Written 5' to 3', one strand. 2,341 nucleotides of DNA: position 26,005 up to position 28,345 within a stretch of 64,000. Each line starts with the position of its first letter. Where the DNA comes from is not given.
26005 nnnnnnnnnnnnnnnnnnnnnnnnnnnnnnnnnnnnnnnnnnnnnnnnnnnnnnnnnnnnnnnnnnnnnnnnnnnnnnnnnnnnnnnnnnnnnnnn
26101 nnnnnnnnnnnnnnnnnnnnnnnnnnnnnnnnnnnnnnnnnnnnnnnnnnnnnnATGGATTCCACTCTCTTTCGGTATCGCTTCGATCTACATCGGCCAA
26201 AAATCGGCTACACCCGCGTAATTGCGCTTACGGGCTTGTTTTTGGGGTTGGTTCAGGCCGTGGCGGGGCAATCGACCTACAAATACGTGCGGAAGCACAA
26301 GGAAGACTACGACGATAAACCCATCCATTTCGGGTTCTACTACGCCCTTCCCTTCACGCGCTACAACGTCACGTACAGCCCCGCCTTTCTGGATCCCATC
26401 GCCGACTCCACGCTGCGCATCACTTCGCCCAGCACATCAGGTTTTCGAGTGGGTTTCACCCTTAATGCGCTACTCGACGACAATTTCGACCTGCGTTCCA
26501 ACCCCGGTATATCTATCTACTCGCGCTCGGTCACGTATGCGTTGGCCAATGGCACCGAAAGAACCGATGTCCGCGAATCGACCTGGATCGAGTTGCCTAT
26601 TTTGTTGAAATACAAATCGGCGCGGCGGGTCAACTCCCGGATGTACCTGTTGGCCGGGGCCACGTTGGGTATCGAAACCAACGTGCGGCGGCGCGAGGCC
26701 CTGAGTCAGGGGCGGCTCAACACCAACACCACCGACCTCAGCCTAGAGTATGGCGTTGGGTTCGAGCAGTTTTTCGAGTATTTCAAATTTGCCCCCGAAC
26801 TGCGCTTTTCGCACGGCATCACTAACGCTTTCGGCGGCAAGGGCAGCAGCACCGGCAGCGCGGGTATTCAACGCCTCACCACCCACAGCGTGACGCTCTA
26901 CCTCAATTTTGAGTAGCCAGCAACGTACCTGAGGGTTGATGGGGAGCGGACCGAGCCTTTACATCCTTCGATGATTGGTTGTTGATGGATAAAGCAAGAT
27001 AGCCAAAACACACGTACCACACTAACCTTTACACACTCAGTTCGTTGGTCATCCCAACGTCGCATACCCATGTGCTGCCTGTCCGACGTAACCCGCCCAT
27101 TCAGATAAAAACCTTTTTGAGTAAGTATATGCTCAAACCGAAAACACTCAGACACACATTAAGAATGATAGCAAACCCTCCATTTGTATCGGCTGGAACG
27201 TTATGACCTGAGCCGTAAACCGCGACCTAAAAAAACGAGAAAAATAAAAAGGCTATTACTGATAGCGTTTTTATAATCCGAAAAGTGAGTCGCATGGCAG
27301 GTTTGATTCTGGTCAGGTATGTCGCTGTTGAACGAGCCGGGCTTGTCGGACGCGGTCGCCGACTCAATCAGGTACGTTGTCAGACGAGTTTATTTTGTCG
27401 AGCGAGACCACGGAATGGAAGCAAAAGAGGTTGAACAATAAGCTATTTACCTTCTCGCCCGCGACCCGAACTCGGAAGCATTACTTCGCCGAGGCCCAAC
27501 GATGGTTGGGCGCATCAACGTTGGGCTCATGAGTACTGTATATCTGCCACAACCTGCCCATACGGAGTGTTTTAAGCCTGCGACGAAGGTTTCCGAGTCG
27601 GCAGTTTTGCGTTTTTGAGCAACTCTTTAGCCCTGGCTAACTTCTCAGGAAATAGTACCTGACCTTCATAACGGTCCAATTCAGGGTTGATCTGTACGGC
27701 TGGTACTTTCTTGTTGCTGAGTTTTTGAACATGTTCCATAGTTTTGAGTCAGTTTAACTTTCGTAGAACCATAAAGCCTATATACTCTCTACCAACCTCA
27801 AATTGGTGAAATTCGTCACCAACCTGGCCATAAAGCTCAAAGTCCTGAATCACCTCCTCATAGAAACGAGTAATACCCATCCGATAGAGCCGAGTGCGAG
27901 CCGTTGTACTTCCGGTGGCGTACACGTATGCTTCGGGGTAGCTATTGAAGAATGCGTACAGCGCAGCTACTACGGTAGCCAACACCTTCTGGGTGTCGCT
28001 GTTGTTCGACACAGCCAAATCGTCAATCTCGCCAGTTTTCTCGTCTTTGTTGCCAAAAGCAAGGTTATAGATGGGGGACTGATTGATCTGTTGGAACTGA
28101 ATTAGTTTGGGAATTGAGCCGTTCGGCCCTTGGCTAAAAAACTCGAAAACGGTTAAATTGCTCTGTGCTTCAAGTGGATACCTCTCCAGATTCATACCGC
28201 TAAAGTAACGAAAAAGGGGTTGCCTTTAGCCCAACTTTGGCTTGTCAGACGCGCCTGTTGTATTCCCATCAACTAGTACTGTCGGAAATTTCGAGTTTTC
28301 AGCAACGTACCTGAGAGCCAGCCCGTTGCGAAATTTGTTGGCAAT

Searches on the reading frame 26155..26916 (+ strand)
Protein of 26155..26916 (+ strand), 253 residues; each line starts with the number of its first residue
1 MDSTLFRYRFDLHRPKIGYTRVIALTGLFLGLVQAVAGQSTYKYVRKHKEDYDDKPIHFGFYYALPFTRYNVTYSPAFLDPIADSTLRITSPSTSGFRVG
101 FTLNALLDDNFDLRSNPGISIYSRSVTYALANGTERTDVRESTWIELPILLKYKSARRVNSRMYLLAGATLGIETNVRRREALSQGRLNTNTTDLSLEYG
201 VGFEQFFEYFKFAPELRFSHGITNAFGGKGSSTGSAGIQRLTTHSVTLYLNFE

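Call 106: find_related_loci(query=A7, collection=genome_contigs, flank=10000)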
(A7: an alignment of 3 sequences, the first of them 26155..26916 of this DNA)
Query A7 (253 aa) in genome_contigs; peptide patterns used: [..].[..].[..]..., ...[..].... (x = any residue, [..] = any of these).
171 stretches matched a pattern; 95 encode a relative of the query (tblastn E <= 1e-3); the best 80 are kept; 80 distinct loci.
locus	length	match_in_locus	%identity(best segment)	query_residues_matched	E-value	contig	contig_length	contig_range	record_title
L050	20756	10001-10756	77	1-253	5e-124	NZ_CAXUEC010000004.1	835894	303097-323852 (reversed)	MAG: uncultured Fibrella sp. isolate public_SRR11456921_metawrap_bin.14 public_SRR11456921_metawrap_bin.14_4, whole geno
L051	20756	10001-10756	76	1-253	6e-120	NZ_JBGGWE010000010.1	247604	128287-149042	Fibrella arboris strain Tmos10 contig10, whole genome shotgun sequence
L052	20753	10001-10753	75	1-253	3e-119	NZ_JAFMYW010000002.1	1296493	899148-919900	Fibrella forsythiae strain HMF5405 2, whole genome shotgun sequence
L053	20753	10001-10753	75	1-253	2e-114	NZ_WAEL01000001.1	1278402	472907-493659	Fibrivirga algicola strain JA-25 1, whole genome shotgun sequence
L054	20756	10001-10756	75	1-253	6e-114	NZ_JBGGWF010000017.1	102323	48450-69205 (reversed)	Fibrella aquatica strain GW2-5 contig17, whole genome shotgun sequence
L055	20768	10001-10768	66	1-253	2e-113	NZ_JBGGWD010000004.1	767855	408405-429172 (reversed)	Fibrella musci strain WM1 contig4, whole genome shotgun sequence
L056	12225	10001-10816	59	1-253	1e-101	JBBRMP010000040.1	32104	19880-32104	MAG: Cytophagales bacterium isolate La1_metabat2.055 LA1C_B2.055_k141_45976L_32104_cov_24.6691, whole genome shotgun seq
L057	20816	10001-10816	60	1-253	2e-98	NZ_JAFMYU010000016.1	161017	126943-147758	Fibrella aquatilis strain HMF5036 16, whole genome shotgun sequence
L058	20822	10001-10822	58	1-253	3e-92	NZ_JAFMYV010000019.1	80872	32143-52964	Fibrella rubiginis strain HMF5335 19, whole genome shotgun sequence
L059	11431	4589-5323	59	1-253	4e-91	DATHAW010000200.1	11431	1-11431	MAG TPA_asm: Spirosoma sp. isolate SMAG_U10700 k141_149256, whole genome shotgun sequence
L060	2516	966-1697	58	1-253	4e-92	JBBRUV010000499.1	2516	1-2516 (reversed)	MAG: Cytophagales bacterium isolate La3_metabat2.032 La3_metabat2.032_K_625973_L_2516_cov_10.1528, whole genome shotgun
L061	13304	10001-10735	58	1-253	3e-89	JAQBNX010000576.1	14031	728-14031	MAG: Spirosoma sp. isolate RYN_304 scaffold_2046268, whole genome shotgun sequence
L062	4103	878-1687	53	1-253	3e-88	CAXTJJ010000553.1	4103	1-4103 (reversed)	MAG TPA_asm: uncultured Spirosoma sp. isolate public_SRR11456918_metawrap_bin.1 genome assembly, contig: public_SRR11456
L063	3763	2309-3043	56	1-253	5e-88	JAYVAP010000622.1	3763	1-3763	MAG: Spirosoma sp. isolate GL26_DN_metabinner_5 GL26_DN_metabinner_5_621, whole genome shotgun sequence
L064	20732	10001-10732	56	1-253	2e-87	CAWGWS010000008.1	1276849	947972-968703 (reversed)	MAG: uncultured Cytophagales bacterium isolate MFD02581.bin.1.29 genome assembly, contig: contig_55619, whole genome sho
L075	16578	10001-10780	55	1-253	1e-84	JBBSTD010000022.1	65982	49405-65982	MAG: Cytophagales bacterium isolate SVL2_sbin.12 SVL2_sbin.12_K_1073309_L_65982_cov_16.6757, whole genome shotgun sequen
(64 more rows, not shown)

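Call 111: search_protein_families(library=pfam, proteins=[L050:11085-12107:-, L050:12115-13053:-, L050:13059-13937:-, L050:14198-14689:-, L050:14985-15869:+, L050:15877-17136:-, L050:17186-18577:+, L050:18468-19511:+, L075:15415-16539:+], max_evalue=0.001)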
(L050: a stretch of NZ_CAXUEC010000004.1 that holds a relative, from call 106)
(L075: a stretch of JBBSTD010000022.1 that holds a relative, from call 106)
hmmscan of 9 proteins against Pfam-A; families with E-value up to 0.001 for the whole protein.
L050:11085-12107:- (340 aa): 2 families
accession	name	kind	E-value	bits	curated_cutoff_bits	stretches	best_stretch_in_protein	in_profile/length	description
PF08808.17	RES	-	3.3e-12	47.1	23.2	1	186-321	20-142/157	RES domain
PF18870.6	HEPN_RES_NTD1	-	0.00011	23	27.4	1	22-139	3-126/131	HEPN/RES N-terminal domain 1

L050:12115-13053:- (312 aa): 0 families

L050:13059-13937:- (292 aa): 0 families

L050:14198-14689:- (163 aa): 3 families
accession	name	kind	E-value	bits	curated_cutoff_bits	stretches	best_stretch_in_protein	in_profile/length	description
PF04191.18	PEMT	-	9.5e-18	65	25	1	51-150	3-104/105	Phospholipid methyltransferase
PF06966.17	DUF1295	-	2.6e-06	27.5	20.4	1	48-158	118-234/235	Protein of unknown function (DUF1295)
PF04140.19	ICMT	-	0.00011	23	24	1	71-145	21-94/95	Isoprenylcysteine carboxyl methyltransferase (ICMT) family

L050:14985-15869:+ (294 aa): 1 family
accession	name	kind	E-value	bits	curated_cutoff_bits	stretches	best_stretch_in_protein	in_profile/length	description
PF00753.33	Lactamase_B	-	5.9e-13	49.6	22.7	1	104-275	3-196/196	Metallo-beta-lactamase superfamily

L050:15877-17136:- (419 aa): 1 family
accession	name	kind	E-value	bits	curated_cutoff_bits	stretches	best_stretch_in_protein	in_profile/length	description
PF01263.26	Aldose_epim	-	5.4e-86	289.1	27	1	87-415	2-299/299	Aldose 1-epimerase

L050:17186-18577:+ (463 aa): 4 families
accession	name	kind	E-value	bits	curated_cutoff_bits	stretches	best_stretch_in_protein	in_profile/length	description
PF19051.5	GFO_IDH_MocA_C2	-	2.8e-22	79.9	23.3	2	197-264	35-102/254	Oxidoreductase family, C-terminal alpha/beta domain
PF01408.29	GFO_IDH_MocA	-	4.4e-17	63.3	24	1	39-163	2-119/120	Oxidoreductase family, NAD-binding Rossmann fold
PF22725.1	GFO_IDH_MocA_C3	-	2.2e-12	47.5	27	1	177-330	5-123/124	GFO/IDH/MocA C-terminal domain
PF02894.22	GFO_IDH_MocA_C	-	4.4e-09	36.9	22.9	1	236-428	31-216/218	Oxidoreductase family, C-terminal alpha/beta domain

L050:18468-19511:+ (347 aa): 4 families
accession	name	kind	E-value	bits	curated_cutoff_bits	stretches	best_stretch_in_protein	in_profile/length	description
PF08450.18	SGL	-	3.4e-42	145.2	26.3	1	92-333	1-245/246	SMP-30/Gluconolactonase/LRE-like region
PF01731.26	Arylesterase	-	9.3e-08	32.6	21.3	1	190-261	18-84/86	Arylesterase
PF03088.22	Str_synth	-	2e-05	25.1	25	0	212-260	39-86/89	Strictosidine synthase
PF06739.17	SBBP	-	0.00058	20.2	20.5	0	279-293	17-31/38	Beta-propeller repeat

L075:15415-16539:+ (375 aa): 2 families
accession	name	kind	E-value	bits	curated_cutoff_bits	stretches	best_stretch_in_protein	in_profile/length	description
PF00589.27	Phage_integrase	-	7.5e-09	36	27.1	1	220-362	23-169/172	Phage integrase family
PF13102.12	Phage_int_SAM_5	-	3.7e-07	30.9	22.3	1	89-186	5-94/98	Phage integrase SAM-like domain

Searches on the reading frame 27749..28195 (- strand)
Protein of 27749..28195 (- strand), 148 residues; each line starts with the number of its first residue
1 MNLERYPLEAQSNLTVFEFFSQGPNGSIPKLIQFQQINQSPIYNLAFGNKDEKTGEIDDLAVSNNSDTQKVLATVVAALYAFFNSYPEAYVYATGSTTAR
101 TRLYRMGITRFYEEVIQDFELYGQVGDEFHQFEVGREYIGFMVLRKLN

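Call 8: search_protein_families(library=pfam, proteins=[window:27749-28195:-], max_evalue=0.01)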
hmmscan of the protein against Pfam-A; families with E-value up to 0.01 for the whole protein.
window:27749-28195:- (148 aa): 1 family
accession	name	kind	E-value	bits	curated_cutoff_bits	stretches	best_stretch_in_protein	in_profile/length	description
PF22028.2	DUF6934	-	1e-53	181.7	27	1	2-146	1-145/145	Family of unknown function (DUF6934)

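Call 9: search_protein_families(library=phrogs, proteins=[window:27749-28195:-], max_evalue=0.01)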
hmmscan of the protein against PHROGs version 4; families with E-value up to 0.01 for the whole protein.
window:27749-28195:- (148 aa): 0 families

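Call 10: search_protein_families(library=ncbifam, proteins=[window:27749-28195:-], max_evalue=0.01)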
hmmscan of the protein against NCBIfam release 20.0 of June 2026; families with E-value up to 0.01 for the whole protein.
window:27749-28195:- (148 aa): 0 families

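Call 11: search_protein_families(library=padloc, proteins=[window:27749-28195:-], max_evalue=0.01)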
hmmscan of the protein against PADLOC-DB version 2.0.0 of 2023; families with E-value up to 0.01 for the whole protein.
window:27749-28195:- (148 aa): 0 families
